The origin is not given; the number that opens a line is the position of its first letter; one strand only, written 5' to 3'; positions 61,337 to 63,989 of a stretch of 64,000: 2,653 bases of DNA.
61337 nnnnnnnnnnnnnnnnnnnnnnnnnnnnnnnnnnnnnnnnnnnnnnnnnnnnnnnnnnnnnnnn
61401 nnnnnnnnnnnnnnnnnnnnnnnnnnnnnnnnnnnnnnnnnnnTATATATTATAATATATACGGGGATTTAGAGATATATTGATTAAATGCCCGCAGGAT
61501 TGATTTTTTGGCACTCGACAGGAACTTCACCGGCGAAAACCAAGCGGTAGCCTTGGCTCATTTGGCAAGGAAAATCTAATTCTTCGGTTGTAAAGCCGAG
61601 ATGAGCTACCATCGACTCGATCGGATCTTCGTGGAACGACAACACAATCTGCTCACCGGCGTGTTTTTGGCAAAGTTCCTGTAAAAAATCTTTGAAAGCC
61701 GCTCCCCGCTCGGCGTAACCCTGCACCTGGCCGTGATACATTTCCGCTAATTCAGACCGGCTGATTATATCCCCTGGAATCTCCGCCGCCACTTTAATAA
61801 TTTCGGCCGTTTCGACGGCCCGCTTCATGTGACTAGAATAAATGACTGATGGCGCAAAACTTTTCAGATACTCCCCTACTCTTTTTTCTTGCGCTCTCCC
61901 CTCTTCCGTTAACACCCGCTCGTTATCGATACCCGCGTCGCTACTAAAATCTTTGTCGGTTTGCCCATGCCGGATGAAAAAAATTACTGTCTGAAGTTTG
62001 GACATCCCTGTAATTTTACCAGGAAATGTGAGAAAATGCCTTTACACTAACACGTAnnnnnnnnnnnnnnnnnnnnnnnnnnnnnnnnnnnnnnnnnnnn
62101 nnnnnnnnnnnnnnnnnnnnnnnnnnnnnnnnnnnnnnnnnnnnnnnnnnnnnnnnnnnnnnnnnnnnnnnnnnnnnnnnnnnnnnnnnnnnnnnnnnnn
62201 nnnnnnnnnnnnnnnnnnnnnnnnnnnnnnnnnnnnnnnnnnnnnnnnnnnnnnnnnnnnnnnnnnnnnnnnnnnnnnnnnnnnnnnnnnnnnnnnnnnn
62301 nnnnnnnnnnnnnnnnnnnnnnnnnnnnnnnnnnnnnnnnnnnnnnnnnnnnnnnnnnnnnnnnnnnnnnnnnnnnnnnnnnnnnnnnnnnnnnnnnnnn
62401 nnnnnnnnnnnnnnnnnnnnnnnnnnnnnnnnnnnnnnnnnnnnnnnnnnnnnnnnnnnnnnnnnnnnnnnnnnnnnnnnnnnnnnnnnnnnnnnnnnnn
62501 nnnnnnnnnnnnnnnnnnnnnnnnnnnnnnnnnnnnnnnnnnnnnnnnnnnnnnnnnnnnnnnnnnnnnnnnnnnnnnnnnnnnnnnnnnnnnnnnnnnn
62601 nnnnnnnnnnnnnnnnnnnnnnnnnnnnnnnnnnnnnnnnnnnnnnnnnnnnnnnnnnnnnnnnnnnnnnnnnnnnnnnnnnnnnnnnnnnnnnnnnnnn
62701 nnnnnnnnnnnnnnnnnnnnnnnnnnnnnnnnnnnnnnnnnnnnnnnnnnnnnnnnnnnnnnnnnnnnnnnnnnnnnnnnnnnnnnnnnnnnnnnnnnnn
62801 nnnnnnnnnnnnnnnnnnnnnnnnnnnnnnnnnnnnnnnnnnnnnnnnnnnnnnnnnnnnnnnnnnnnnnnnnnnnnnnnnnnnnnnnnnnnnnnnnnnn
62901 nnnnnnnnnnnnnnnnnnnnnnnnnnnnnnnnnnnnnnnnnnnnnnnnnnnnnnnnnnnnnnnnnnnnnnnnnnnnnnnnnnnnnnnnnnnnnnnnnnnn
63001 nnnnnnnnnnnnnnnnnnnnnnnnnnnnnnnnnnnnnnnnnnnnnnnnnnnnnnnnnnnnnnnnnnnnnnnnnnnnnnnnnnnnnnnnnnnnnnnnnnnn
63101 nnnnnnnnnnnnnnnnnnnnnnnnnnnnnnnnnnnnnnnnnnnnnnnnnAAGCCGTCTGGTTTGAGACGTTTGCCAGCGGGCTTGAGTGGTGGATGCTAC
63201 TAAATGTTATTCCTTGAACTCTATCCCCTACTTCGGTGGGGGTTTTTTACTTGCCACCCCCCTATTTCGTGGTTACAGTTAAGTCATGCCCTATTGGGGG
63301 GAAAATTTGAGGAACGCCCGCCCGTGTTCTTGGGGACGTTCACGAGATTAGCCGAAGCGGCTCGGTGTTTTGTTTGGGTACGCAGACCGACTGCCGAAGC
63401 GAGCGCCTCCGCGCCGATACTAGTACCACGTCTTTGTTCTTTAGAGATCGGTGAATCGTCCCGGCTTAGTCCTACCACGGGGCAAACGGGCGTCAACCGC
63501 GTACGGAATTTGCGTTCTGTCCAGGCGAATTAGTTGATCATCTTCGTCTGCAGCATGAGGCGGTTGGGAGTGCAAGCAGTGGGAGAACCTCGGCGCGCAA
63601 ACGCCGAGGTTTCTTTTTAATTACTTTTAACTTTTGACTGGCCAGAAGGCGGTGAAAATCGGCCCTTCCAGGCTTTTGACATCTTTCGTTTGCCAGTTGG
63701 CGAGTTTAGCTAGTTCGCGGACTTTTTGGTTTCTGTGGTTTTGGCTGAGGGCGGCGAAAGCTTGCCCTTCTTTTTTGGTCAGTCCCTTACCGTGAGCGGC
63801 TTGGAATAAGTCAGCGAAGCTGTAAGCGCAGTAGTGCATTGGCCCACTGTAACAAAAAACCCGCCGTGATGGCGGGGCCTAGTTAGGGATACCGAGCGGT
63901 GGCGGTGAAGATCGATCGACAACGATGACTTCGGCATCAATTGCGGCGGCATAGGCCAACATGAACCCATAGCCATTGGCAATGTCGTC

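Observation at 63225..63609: About 330-nt terminator-flanked noncoding locus with its own promoter: unidentified structured RNA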

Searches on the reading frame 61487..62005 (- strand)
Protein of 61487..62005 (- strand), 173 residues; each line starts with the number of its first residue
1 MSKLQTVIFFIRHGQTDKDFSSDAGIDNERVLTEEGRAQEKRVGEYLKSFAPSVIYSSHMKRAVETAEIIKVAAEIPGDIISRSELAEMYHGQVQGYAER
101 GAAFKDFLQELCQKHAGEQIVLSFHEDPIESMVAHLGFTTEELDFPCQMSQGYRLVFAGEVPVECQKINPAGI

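Call 47: search_protein_families(library=pfam, proteins=[window:61487-62005:-], max_evalue=0.01)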
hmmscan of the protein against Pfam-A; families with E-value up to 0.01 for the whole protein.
window:61487-62005:- (173 aa): 1 family
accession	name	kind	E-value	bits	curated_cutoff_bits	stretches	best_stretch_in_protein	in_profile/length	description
PF00300.27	His_Phos_1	-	5.1e-22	78.9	21.7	1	8-98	1-89/194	Histidine phosphatase superfamily (branch 1)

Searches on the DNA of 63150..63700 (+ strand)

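Call 4: search_rna_families(source=window, start=63150, end=63700, threshold=evalue, max_evalue=10, show_alignments=4)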
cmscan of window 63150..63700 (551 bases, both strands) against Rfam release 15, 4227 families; matches with E-value up to 10: 4.
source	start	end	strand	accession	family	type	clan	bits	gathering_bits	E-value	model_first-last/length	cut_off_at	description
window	63615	63698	-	RF01842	mycoplasma_FSE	Cis-reg; frameshift_element;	-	21.6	88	7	1-87/87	no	mycoplasma ribosomal frameshift element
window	63188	63250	+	RF02399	NsiR1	Gene; sRNA;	-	19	39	0.29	1-60/60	no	Nitrogen stress-induced RNA 1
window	63256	63301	-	RF03085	abiF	Gene; sRNA;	-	18.6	37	1.4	1-37/37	no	abiF RNA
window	63192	63259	+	RF00519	suhB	Gene; sRNA;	CL00108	15.1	41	1.9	1-77/77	no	Makes More Granules Regulator RNA (mmgR)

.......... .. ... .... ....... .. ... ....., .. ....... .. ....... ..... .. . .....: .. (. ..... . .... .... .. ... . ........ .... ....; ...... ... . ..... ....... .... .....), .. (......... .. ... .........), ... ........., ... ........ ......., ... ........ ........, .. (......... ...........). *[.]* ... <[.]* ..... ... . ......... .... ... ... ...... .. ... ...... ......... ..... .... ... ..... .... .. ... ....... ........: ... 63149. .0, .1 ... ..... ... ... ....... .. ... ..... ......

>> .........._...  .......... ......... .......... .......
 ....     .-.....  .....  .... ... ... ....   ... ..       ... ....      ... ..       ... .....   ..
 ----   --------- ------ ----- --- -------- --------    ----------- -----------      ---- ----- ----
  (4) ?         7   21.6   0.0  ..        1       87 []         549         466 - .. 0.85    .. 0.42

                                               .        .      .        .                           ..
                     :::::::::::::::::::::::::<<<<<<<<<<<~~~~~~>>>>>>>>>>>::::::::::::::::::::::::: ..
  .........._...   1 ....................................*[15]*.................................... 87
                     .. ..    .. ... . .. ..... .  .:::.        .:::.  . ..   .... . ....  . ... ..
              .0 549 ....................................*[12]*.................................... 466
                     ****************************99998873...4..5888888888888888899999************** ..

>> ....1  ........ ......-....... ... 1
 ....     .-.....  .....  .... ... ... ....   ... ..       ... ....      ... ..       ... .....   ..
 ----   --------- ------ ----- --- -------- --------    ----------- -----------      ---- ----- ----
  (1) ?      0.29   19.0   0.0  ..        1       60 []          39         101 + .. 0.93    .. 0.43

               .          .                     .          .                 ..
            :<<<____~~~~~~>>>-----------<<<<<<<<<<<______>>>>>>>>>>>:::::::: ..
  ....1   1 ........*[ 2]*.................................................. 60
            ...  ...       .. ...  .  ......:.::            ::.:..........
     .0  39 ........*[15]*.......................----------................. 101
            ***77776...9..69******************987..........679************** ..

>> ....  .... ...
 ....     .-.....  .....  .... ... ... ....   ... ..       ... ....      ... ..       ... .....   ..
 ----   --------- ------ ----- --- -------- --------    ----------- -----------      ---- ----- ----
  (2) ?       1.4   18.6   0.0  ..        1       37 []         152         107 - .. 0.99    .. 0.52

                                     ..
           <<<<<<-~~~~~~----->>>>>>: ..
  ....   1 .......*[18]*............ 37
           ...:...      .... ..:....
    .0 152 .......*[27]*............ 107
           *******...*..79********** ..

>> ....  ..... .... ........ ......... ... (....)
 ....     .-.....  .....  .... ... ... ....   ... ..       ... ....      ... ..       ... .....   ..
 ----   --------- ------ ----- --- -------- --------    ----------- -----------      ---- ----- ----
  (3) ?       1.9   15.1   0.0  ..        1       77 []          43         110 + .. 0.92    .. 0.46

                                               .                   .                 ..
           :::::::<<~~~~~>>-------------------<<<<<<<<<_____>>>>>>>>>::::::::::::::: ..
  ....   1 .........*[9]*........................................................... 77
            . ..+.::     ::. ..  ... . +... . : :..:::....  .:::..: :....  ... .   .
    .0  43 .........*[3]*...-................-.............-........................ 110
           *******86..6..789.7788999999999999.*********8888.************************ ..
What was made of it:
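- Closest known: Bacterial RNase P RNA. Different: No covariance-model match even at E≤10 (call 4).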

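Call 71: search_dna_similar(query=window:63284-63620:+, collection=plasmids, mode=distant, max_evalue=0.01, max_rows=5)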
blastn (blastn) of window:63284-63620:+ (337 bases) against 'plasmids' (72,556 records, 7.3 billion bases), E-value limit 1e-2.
No match.

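Call 72: search_dna_similar(query=window:63284-63620:+, collection=phages, mode=distant, max_evalue=0.01, max_rows=5)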
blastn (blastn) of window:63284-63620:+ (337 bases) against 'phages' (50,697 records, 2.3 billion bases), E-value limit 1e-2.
No match.
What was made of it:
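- Tried and rejected: Plasmid and phage collections: no match (calls 71, 72).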

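Call 83: build_rna_model(alignment_id=A4)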
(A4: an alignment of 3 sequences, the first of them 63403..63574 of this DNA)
Model R1 built from alignment A4 (3 sequences, 204 columns); structure: RNAalifold consensus.
model positions 171; base pairs 55; branch points 3; effective number of sequences 0.83; information 0.59 bits per position. Calibrated on 0.2 Mb of random sequence (short: E-values are rough).
structure used (alignment columns):
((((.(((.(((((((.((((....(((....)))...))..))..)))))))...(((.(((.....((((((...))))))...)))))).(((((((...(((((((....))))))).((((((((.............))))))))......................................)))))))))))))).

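Call 84: search_with_rna_model(model_id=R1, sources=[window, L002, L003, L004, L005, L006, L007, L009, L010, L011, L012], max_evalue=10)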
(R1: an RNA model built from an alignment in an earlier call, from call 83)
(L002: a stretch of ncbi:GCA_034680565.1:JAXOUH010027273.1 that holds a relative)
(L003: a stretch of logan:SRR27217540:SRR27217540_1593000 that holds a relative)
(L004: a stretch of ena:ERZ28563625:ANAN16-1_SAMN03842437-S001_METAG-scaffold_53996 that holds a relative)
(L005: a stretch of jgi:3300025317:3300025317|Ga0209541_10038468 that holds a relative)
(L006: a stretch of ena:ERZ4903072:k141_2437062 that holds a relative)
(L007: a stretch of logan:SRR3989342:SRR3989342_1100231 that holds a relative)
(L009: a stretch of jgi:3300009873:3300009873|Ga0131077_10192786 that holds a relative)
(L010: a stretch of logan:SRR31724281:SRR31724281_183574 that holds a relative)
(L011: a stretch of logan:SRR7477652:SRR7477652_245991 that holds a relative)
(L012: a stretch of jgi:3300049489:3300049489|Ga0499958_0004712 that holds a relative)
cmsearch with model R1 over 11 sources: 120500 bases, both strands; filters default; matches with E-value up to 10: 3.
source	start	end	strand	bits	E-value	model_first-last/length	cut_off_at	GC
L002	11337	11508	+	200.2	3e-44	1-171/171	no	0.52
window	63403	63574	+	195.6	3.4e-43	1-171/171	no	0.56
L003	2523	2722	+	163.8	7.2e-36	1-171/171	no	0.57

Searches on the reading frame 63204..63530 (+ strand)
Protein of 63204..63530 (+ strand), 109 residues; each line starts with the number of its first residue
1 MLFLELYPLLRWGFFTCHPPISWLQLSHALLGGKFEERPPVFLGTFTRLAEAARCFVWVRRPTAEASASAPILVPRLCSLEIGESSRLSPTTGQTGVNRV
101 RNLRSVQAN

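Call 29: find_homologous_proteins(query=window:63204-63530:+, max_evalue=10)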
Query window:63204-63530:+ (109 aa): 1 proteins with E <= 10 among 6 candidates.
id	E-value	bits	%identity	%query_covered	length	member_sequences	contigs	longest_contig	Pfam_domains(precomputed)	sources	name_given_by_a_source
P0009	1.9e-67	242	100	100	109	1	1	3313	-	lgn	-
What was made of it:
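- the 109-aa ORF matches only itself among 5.8 billion proteins (call 29);
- Tried and rejected: The 109-aa ORF found only itself (call 29).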

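Call 67: search_protein_families(library=pfam, proteins=[window:63204-63530:+], max_evalue=1)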
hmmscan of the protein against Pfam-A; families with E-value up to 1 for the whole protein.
window:63204-63530:+ (109 aa): 0 families
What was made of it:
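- Checked: It has no Pfam match (call 67), and among 5.8 billion proteins it matches only its own copy on another assembly (call 29).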

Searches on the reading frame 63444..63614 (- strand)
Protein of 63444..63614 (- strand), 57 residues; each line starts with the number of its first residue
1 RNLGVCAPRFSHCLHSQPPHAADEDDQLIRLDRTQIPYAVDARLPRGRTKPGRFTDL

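Call 62: search_protein_representatives(protein=window:63444-63614:-)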
Query: 57 residues. Proteins with E-value up to 0.001 (for the whole library): 1; up to 1e-10: 0; up to 1e-30: 0. The best 1 are listed.
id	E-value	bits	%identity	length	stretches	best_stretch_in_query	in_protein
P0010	2.4e-05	40.2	59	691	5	33-49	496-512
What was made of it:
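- There are no homologs or domains (calls 29, 62, 67).
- Tried and rejected: A 57-aa minus-frame query against 1.84 billion representatives gave one repeat-like chance hit (call 62).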

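Call 67: search_protein_families(library=pfam, proteins=[window:63444-63614:-], max_evalue=1)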
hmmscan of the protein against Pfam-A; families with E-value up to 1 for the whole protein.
window:63444-63614:- (57 aa): 1 family
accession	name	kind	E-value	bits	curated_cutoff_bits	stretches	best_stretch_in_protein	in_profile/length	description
PF18531.7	Polo_box_2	-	0.23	12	31.9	1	10-47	59-96/112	Polo box domain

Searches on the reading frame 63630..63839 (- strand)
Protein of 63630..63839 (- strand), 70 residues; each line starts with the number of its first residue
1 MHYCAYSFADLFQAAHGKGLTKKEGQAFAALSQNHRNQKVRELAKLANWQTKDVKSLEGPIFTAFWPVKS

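Call 47: search_protein_families(library=pfam, proteins=[window:63630-63839:-], max_evalue=0.01)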
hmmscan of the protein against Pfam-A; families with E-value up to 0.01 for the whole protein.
window:63630-63839:- (70 aa): 0 families

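Call 67: search_protein_families(library=pfam, proteins=[window:63630-63839:-], max_evalue=1)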
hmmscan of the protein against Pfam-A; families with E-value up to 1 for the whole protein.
window:63630-63839:- (70 aa): 0 families

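Call 68: search_protein_families(library=phrogs, proteins=[window:63630-63839:-], max_evalue=0.01)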
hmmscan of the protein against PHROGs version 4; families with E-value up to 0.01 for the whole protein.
window:63630-63839:- (70 aa): 1 family
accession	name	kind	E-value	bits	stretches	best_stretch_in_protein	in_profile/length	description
phrog_20390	-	unknown function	0.0085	17.3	0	6-36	33-61/66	-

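Call 69: search_protein_families(library=ncbifam, proteins=[window:63630-63839:-], max_evalue=0.01)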
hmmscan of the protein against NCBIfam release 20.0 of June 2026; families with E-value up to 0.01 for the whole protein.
window:63630-63839:- (70 aa): 0 families

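Call 73: list_cluster_members(proteins=[window:63630-63839:-, window:61487-62005:-, window:52948-53859:+])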
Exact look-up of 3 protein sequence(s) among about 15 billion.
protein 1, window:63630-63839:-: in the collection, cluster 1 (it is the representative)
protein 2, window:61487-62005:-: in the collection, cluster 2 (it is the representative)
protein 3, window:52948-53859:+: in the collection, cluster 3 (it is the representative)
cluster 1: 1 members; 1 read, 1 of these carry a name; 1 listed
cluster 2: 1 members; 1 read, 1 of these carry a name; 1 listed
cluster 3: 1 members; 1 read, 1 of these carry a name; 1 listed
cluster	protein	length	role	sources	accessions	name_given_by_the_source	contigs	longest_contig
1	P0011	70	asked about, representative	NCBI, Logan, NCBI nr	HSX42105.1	MAG TPA: hypothetical protein VLE93_02020 [Candidatus Saccharimonadales bacterium] | hypothetical protein [Candidatus Saccharimonadales bacterium]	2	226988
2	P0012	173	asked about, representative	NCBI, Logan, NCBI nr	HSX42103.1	MAG TPA: histidine phosphatase family protein [Candidatus Saccharimonadales bacterium] | histidine phosphatase family protein [Candidatus Saccharimonadales bacterium]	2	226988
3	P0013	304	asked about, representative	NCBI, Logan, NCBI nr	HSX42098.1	MAG TPA: protein translocase subunit SecF [Candidatus Saccharimonadales bacterium] | protein translocase subunit SecF [Candidatus Saccharimonadales bacterium]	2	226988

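Call 74: predict_structure(protein=window:63630-63839:-)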
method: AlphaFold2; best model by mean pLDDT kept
length: 70 residues; sequences in the alignment: 1
mean_pLDDT: 60.9   pTM: 0.26
mean pLDDT of the five models: 60.9, 59.0, 53.7, 52.3, 50.5
residues with pLDDT >= 90: 0; 70-90: 15; 50-70: 49; < 50: 6
segments of 3 or more residues with pLDDT < 50: 1-3
pLDDT, mean of each block of 10 residues (from residue 1): 55 57 62 75 67 53 57
secondary structure, 60 per line:
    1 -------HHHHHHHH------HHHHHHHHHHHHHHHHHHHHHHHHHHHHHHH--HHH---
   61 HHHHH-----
elements in order: H8-15 H22-52 H61-65
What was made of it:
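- Tried and rejected: Structure prediction of the conserved 70-aa neighbour: low confidence (pLDDT 61), so no fold search was made (call 74).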
